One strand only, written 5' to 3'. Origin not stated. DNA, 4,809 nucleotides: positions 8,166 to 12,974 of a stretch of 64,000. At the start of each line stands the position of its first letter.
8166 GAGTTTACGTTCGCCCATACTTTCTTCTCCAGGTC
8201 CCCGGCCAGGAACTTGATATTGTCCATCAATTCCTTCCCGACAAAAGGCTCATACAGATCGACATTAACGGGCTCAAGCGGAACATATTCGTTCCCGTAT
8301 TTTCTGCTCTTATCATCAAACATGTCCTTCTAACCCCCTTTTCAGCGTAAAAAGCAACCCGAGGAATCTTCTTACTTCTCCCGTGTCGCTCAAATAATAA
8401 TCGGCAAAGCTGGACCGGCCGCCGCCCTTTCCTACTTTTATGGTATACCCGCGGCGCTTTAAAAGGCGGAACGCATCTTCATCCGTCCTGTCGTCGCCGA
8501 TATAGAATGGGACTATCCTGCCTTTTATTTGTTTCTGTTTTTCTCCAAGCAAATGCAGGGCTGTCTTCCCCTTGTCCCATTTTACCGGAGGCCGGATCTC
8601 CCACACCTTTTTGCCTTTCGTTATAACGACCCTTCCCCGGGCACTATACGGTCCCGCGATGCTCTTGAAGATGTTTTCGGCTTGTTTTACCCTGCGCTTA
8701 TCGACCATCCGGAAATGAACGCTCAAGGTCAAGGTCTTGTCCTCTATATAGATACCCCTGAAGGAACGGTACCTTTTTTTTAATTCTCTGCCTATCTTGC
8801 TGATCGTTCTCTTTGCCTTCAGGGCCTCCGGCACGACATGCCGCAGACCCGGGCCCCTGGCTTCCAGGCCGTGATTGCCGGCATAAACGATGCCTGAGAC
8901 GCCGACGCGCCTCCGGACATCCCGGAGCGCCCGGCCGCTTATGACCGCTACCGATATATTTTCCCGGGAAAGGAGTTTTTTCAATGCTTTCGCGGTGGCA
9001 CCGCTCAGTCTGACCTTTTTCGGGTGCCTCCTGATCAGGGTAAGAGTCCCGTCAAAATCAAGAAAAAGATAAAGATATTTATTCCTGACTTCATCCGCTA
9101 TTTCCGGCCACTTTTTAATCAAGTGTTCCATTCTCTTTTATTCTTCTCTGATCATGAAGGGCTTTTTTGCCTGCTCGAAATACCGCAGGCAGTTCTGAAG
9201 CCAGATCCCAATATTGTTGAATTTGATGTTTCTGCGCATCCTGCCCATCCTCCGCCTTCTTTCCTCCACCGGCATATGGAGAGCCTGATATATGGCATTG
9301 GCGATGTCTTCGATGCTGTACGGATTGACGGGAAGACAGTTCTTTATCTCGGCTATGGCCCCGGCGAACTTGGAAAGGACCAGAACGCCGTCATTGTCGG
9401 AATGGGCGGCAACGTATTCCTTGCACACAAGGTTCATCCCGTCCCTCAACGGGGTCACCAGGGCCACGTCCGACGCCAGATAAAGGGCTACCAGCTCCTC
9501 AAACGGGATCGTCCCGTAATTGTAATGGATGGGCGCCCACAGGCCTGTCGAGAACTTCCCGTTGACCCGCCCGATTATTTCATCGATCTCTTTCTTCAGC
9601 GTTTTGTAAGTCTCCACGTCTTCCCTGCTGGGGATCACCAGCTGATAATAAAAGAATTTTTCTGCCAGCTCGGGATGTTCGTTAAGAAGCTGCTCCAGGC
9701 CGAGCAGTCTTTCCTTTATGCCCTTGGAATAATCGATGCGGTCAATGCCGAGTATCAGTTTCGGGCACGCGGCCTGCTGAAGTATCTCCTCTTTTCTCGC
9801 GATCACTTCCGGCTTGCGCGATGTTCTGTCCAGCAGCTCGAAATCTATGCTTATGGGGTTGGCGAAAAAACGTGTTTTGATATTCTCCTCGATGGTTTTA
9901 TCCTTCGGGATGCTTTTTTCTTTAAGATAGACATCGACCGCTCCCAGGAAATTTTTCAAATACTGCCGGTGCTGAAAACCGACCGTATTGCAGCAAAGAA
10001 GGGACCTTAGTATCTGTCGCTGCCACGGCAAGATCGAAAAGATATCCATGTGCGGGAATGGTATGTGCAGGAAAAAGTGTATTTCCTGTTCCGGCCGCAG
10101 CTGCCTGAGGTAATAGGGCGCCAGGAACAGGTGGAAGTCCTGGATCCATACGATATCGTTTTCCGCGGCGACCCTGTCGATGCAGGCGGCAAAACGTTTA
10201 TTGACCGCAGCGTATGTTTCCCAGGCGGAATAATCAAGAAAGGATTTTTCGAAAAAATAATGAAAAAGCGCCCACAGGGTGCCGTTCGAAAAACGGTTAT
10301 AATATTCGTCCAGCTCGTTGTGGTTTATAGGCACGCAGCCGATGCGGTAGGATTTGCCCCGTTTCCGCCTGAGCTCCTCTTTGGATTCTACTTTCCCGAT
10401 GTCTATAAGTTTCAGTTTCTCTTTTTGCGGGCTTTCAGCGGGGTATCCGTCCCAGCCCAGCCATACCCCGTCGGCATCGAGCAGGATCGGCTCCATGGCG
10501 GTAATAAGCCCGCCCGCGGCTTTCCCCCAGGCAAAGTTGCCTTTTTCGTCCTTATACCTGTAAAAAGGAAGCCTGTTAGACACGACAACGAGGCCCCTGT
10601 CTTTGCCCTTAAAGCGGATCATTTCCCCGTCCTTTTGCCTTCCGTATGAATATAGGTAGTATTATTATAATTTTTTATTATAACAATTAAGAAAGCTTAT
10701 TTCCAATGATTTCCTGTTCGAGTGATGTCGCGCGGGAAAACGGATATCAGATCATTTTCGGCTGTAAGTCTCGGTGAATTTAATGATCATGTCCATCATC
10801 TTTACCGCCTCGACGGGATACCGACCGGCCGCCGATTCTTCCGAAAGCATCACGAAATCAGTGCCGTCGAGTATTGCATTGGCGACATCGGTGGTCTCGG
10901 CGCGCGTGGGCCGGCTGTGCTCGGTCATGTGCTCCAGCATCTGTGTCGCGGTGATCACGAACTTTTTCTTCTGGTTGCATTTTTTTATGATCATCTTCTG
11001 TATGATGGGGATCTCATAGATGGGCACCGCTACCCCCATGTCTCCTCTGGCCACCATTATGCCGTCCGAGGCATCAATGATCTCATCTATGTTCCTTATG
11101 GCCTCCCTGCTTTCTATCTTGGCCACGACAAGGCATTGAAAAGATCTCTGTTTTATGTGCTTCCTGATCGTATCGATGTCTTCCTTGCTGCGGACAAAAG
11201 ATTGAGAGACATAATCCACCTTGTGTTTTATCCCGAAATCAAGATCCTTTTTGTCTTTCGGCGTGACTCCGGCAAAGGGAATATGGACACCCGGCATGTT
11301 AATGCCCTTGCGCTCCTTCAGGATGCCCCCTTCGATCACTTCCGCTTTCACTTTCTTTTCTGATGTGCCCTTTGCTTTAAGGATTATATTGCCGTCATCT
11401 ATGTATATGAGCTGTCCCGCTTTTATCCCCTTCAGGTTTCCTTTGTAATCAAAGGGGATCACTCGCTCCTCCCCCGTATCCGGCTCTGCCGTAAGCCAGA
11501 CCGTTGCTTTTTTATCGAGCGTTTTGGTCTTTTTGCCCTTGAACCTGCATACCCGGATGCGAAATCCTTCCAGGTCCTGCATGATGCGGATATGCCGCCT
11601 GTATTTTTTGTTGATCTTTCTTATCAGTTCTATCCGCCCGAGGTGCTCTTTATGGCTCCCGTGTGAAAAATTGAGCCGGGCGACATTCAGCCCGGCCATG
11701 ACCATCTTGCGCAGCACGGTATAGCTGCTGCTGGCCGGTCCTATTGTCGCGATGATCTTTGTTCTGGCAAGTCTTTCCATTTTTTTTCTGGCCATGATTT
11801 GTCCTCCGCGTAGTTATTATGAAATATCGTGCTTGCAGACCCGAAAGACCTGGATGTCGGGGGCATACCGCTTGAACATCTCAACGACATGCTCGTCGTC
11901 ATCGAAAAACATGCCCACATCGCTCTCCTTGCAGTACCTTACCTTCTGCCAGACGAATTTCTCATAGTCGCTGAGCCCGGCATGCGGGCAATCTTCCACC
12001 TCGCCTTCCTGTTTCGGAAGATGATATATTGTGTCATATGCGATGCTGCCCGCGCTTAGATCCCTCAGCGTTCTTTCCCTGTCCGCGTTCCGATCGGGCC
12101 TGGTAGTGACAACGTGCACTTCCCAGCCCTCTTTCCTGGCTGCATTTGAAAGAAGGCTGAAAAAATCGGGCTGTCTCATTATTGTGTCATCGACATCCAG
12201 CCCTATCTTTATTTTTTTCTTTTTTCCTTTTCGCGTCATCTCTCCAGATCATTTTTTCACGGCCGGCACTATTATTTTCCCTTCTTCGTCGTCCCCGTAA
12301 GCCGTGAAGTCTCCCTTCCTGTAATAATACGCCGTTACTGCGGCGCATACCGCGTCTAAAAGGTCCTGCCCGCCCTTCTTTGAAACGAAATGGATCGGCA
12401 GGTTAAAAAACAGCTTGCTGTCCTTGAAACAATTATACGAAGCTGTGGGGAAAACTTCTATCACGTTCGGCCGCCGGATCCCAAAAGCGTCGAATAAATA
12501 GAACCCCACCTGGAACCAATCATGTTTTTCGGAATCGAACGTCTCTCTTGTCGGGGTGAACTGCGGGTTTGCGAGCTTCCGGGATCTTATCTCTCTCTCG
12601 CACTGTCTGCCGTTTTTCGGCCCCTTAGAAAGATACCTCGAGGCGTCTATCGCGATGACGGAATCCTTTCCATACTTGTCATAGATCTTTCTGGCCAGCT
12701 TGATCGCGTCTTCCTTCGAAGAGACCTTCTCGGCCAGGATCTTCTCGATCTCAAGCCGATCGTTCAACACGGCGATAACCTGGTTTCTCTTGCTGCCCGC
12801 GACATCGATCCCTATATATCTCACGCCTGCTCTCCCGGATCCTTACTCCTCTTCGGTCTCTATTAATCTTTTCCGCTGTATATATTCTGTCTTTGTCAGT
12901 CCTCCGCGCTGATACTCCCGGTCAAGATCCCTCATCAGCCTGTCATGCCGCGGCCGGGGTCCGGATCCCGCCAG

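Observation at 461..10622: Co-oriented glycan synthase / hydrolase / PilZ locus fused to trehalose biosynthesis genes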

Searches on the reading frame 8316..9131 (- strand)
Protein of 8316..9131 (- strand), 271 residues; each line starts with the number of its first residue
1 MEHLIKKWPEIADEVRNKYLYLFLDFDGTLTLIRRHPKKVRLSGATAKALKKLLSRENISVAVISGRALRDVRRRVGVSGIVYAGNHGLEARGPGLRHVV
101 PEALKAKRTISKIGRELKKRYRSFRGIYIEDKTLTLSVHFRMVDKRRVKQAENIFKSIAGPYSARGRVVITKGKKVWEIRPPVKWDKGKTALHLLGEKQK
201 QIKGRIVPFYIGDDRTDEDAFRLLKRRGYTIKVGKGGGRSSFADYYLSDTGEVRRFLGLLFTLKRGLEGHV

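Call 4: search_protein_families(library=pfam, proteins=[window:8316-9131:-], max_evalue=0.01)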
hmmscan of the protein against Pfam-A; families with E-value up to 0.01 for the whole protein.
window:8316-9131:- (271 aa): 2 families
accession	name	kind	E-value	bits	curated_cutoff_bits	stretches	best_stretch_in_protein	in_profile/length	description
PF02358.22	Trehalose_PPase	-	6.7e-43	146.9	27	1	23-247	1-231/235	Trehalose-phosphatase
PF08282.18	Hydrolase_3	-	0.00076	19.7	20.9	0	22-74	1-47/255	haloacid dehalogenase-like hydrolase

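Call 5: search_protein_families(library=ncbifam, proteins=[window:8316-9131:-], max_evalue=0.01)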
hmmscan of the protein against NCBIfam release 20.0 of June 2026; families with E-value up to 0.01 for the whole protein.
window:8316-9131:- (271 aa): 6 families
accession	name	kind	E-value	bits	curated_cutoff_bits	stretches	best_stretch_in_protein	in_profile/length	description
TIGR00685.1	T6PP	equivalog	7.8e-46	156.9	68.05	1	22-261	6-249/250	trehalose-phosphatase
NF011071.0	PRK14501.1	equivalog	1.3e-43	149.3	634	1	16-261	490-725/729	bifunctional alpha,alpha-trehalose-phosphate synthase (UDP-forming)/trehalose-phosphatase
NF007560.0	PRK10187.1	equivalog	5.7e-26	91.4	327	1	12-260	8-243/266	trehalose-phosphatase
TIGR01484.1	HAD-SF-IIB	subfamily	6.8e-18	65.5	41.8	1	21-227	1-218/221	HAD-IIB family hydrolase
TIGR00099.1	Cof-subfamily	subfamily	0.00041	20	137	1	21-73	1-47/256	Cof-type HAD-IIB family hydrolase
NF002245.0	PRK01158.1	equivalog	0.00042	19.7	198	1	22-150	6-131/233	phosphoglycolate phosphatase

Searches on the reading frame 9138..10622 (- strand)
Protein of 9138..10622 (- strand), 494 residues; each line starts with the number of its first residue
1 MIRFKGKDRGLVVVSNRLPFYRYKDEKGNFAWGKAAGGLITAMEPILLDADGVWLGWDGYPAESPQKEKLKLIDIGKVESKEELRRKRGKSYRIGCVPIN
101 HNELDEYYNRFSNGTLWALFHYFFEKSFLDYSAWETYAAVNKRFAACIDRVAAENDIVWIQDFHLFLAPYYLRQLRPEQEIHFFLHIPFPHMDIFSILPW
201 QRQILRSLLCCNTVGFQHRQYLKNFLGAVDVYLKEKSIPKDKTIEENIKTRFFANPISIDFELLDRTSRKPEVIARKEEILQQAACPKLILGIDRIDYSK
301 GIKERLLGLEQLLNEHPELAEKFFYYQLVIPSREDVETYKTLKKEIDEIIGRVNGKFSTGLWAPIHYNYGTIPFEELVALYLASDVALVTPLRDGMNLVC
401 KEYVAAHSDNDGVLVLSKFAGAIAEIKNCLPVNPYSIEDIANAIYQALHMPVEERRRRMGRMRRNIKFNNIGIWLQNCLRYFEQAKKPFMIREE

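Call 4: search_protein_families(library=pfam, proteins=[window:9138-10622:-], max_evalue=0.01)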
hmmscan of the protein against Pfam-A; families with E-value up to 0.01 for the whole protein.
window:9138-10622:- (494 aa): 2 families
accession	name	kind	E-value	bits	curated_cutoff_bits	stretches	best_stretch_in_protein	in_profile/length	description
PF00982.27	Glyco_transf_20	-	4.3e-129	431.7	32.5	1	11-483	3-472/473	Glycosyltransferase family 20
PF00534.26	Glycos_transf_1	-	0.0059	16.6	26.4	0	369-461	78-167/172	Glycosyl transferases group 1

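Call 5: search_protein_families(library=ncbifam, proteins=[window:9138-10622:-], max_evalue=0.01)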
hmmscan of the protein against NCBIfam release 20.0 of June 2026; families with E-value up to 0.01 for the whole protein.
window:9138-10622:- (494 aa): 5 families
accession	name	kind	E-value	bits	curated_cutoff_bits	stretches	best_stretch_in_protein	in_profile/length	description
NF011071.0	PRK14501.1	equivalog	2e-154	515.7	634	1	10-487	3-466/729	bifunctional alpha,alpha-trehalose-phosphate synthase (UDP-forming)/trehalose-phosphatase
TIGR02400.1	trehalose_OtsA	equivalog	1.2e-144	482.5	564.85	1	11-480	2-452/456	alpha,alpha-trehalose-phosphate synthase (UDP-forming)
TIGR02398.1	gluc_glyc_Psyn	equivalog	1.1e-111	373.8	569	1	16-484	3-482/487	glucosylglycerol-phosphate synthase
NF007513.0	PRK10117.1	equivalog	9.2e-91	305.1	759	1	11-482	4-451/474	alpha,alpha-trehalose-phosphate synthase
TIGR04047.1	MSMEG_0565_glyc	hypoth_equivalog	8e-05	21.9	259.85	1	288-461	194-352/373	MSMEG_0565 family glycosyltransferase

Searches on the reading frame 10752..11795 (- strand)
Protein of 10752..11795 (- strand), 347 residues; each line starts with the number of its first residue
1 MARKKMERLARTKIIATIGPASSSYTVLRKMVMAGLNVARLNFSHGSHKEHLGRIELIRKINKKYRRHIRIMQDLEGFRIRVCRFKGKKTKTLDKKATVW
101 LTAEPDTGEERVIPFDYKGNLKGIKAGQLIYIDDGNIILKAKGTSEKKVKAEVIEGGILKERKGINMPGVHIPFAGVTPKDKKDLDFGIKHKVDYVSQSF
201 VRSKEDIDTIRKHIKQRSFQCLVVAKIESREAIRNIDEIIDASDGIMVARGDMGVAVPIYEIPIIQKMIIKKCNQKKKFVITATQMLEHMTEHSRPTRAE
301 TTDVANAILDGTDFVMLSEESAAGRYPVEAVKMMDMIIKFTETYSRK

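Call 4: search_protein_families(library=pfam, proteins=[window:10752-11795:-], max_evalue=0.01)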
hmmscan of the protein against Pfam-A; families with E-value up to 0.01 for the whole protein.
window:10752-11795:- (347 aa): 2 families
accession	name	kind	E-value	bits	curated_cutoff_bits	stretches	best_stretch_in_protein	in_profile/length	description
PF00224.27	PK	-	1e-114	383.5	30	1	10-331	2-328/328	Pyruvate kinase, barrel domain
PF03328.21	HpcH_HpaI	-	0.00011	22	25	1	183-248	76-146/221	HpcH/HpaI aldolase/citrate lyase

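Call 5: search_protein_families(library=ncbifam, proteins=[window:10752-11795:-], max_evalue=0.01)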
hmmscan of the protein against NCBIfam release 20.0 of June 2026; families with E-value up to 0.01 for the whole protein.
window:10752-11795:- (347 aa): 9 families
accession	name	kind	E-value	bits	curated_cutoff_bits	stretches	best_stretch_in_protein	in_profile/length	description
TIGR01064.1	pyruv_kin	equivalog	2.5e-135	451.7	306.4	1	11-344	2-337/476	pyruvate kinase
NF004491.0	PRK05826.1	subfamily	7.1e-134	446.9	432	1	8-344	3-340/477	pyruvate kinase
NF004978.0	PRK06354.1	subfamily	2.4e-123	412.6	462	1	6-343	4-343/590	pyruvate kinase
NF004886.0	PRK06247.1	subfamily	1.3e-114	383.5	623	1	6-343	1-334/476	pyruvate kinase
NF006664.0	PRK09206.1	equivalog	7.7e-109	364.3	686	1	10-343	2-337/470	pyruvate kinase PykF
NF005234.0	PRK06739.1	equivalog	1.6e-91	306.9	564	1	15-344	6-331/352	pyruvate kinase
NF011314.0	PRK14725.1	equivalog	4.2e-49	167.4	642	2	121-344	370-596/614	pyruvate kinase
TIGR03239.1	GarL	equivalog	0.0041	16.7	406.75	1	201-269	119-192/249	2-dehydro-3-deoxyglucarate aldolase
NF007849.0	PRK10558.1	equivalog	0.0058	16.1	393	1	205-257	130-184/256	2-dehydro-3-deoxyglucarate aldolase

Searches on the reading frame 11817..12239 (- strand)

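Call 50: search_protein_families(library=pfam, proteins=[window:11817-12239:-], max_evalue=0.1)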
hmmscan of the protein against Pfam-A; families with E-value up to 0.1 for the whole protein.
window:11817-12239:- (140 aa): 2 families
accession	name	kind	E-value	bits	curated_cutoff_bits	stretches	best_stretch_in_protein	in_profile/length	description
PF13439.12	Glyco_transf_4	-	0.053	14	28.5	1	30-59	11-38/170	Glycosyltransferase Family 4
PF03767.20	Acid_phosphat_B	-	0.072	13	27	0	6-27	74-95/230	HAD superfamily, subfamily IIIB (Acid phosphatase)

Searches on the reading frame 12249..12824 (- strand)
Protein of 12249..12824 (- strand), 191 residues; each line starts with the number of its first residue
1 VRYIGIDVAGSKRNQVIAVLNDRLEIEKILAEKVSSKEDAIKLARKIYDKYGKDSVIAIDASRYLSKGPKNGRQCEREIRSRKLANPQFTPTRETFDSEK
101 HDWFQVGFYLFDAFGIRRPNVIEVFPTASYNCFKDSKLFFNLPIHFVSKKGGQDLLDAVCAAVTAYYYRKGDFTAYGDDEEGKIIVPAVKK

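Call 50: search_protein_families(library=pfam, proteins=[window:12249-12824:-], max_evalue=0.1)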
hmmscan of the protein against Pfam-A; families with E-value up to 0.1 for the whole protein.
window:12249-12824:- (191 aa): 1 family
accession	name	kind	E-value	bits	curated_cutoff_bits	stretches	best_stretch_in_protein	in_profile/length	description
PF04250.19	DUF429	-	4.9e-12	46.5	23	2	5-133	1-141/214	Protein of unknown function (DUF429)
